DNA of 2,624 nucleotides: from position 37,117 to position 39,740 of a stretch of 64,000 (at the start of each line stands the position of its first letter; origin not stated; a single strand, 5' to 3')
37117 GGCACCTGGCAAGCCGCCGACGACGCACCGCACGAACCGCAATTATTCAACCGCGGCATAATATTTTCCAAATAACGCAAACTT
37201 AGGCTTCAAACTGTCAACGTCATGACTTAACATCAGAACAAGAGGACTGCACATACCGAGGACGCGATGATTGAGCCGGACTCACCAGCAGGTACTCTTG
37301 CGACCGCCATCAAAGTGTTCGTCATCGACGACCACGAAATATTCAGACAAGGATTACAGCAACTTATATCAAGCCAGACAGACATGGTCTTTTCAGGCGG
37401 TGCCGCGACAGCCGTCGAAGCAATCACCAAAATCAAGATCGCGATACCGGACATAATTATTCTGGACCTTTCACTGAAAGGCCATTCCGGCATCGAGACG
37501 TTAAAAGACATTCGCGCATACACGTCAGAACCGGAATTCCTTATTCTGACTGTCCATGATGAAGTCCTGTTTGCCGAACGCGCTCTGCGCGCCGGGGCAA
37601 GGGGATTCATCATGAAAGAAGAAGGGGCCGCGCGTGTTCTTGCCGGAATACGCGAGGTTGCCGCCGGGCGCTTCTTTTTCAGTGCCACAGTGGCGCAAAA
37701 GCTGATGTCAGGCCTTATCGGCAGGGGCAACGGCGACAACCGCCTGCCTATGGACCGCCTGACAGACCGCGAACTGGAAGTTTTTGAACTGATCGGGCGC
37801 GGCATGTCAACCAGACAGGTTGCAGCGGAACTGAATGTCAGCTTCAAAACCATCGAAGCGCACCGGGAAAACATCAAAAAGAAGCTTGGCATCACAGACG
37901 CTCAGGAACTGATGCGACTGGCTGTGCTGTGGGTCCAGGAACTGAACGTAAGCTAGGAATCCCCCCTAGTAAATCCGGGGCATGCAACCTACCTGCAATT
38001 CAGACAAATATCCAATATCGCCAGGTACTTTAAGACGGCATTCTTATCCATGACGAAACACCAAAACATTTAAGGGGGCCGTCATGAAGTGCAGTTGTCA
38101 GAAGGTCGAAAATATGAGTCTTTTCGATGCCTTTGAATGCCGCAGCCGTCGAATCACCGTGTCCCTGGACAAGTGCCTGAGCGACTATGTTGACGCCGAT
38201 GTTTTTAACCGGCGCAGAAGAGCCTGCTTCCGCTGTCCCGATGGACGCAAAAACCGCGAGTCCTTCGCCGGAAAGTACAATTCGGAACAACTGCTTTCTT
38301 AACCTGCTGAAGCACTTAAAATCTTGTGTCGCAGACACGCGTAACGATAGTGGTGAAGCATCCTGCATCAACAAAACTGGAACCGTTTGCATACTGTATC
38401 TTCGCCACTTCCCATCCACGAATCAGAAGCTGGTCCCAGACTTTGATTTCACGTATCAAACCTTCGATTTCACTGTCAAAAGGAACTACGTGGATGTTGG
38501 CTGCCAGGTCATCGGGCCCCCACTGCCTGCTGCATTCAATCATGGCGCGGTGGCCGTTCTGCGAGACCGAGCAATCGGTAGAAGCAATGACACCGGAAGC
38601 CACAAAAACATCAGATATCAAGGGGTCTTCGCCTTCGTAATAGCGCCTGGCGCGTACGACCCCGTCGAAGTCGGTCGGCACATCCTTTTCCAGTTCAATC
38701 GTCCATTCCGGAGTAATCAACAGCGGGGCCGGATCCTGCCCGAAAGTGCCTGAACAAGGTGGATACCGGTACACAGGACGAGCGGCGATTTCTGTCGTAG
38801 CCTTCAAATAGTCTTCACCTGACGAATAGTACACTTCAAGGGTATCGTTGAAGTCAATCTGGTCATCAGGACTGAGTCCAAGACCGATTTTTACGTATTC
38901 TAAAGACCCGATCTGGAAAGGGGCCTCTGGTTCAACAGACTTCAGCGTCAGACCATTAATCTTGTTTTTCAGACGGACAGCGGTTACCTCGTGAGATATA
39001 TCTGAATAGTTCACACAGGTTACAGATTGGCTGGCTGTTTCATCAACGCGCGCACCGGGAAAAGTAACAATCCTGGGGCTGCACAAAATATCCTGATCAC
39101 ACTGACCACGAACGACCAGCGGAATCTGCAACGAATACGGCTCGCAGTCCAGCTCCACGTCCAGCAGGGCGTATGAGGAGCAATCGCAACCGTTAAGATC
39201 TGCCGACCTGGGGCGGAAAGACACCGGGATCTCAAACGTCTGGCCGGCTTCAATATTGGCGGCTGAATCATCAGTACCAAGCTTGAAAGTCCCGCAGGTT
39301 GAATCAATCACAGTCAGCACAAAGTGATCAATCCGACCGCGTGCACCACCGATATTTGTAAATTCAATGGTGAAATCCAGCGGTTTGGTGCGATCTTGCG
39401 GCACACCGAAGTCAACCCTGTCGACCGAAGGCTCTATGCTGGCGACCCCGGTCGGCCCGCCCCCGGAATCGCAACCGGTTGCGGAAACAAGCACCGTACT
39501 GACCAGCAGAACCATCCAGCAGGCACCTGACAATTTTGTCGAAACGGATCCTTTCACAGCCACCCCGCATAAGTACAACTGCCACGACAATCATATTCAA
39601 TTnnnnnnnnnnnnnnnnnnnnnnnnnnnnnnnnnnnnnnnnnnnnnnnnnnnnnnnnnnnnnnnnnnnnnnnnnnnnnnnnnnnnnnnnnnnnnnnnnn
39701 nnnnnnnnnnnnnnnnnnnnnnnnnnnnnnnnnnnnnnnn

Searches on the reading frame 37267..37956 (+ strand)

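Call 7: search_protein_families(library=pfam, proteins=[window:37267-37956:+], max_evalue=0.01)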
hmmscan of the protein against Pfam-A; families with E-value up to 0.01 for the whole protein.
window:37267-37956:+ (229 aa): 3 families
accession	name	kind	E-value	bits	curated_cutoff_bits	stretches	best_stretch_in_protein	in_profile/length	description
PF00072.30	Response_reg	-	6.8e-21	75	30.2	1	17-126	1-108/111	Response regulator receiver domain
PF00196.25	GerE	-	5.8e-17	61.5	23.5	1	164-219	2-57/57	Bacterial regulatory proteins, luxR family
PF08281.18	Sigma70_r4_2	-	0.0008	19.4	25.7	1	162-207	8-54/54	Sigma-70, region 4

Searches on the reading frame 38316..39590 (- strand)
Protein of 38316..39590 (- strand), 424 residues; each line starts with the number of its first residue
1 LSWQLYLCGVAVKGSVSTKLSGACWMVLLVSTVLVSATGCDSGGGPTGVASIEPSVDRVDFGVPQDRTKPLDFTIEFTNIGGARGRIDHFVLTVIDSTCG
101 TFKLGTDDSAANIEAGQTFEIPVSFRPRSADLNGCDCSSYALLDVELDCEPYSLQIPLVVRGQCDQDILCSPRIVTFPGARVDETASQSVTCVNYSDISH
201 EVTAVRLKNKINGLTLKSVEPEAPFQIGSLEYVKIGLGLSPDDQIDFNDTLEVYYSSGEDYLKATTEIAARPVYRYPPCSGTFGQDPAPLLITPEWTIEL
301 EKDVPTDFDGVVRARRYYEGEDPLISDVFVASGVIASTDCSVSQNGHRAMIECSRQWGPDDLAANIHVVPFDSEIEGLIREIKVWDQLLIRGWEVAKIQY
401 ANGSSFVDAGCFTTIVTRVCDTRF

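Call 7: search_protein_families(library=pfam, proteins=[window:38316-39590:-], max_evalue=0.01)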
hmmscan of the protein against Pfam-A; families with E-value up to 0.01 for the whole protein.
window:38316-39590:- (424 aa): 3 families
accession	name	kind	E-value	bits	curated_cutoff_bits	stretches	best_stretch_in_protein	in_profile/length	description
PF07610.17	DUF1573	-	0.0029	18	26.1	1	56-129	5-70/98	Protein of unknown function (DUF1573)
PF22066.2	Cep192_D8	-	0.0035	18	33.5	0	171-253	9-84/101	Cep192 domain 8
PF15780.11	ASH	-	0.004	17.7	27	0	172-254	11-89/98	Abnormal spindle-like microcephaly-assoc'd, ASPM-SPD-2-Hydin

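Call 8: search_protein_families(library=ncbifam, proteins=[window:38316-39590:-], max_evalue=0.001)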
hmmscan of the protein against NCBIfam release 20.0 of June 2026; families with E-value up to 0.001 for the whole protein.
window:38316-39590:- (424 aa): 1 family
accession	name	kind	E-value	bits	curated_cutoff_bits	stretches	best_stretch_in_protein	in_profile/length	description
NF012200.0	choice_anch_D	domain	6.9e-05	23.3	45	0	50-131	15-93/108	choice-of-anchor D domain-containing protein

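Call 79: search_solved_structures(query=A4, max_evalue=1)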
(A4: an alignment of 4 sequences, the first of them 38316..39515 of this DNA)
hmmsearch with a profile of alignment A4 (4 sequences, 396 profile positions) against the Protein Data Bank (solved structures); distinct sequences matched with E-value up to 1: 2.
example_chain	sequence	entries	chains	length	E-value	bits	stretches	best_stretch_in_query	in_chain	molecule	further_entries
7n6g_3H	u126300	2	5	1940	0.0052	19.2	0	150-249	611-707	FAP74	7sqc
9ijj_C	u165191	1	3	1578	0.15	14.4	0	145-248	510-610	Cilia- and flagella-associated protein 74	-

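Call 81: search_protein_families(library=padloc, proteins=[window:38316-39515:-], max_evalue=0.001)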
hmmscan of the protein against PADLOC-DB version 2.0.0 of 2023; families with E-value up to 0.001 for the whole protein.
window:38316-39515:- (399 aa): 0 families

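Call 85: predict_structure(protein=window:38316-39515:-)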
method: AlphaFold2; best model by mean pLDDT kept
length: 399 residues; sequences in the alignment: 1
mean_pLDDT: 31.6   pTM: 0.21
mean pLDDT of the five models: 31.6, 28.5, 28.1, 27.3, 25.1
residues with pLDDT >= 90: 0; 70-90: 0; 50-70: 0; < 50: 399
segments of 3 or more residues with pLDDT < 50: 1-399
pLDDT, mean of each block of 10 residues (from residue 1): 26 28 31 35 38 34 40 42 42 41 32 32 36 30 26 24 22 29 31 32 31 33 36 32 27 31 27 29 29 29 28 40 39 36 32 30 25 28 25 26
secondary structure, 60 per line:
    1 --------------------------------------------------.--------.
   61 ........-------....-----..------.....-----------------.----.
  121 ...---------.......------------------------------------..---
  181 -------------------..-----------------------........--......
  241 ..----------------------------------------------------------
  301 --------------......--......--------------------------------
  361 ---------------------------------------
elements in order: E60-68 E76-79 E93-97 E120-123 E133-139 E225-232 E235-242 E315-320 E323-328
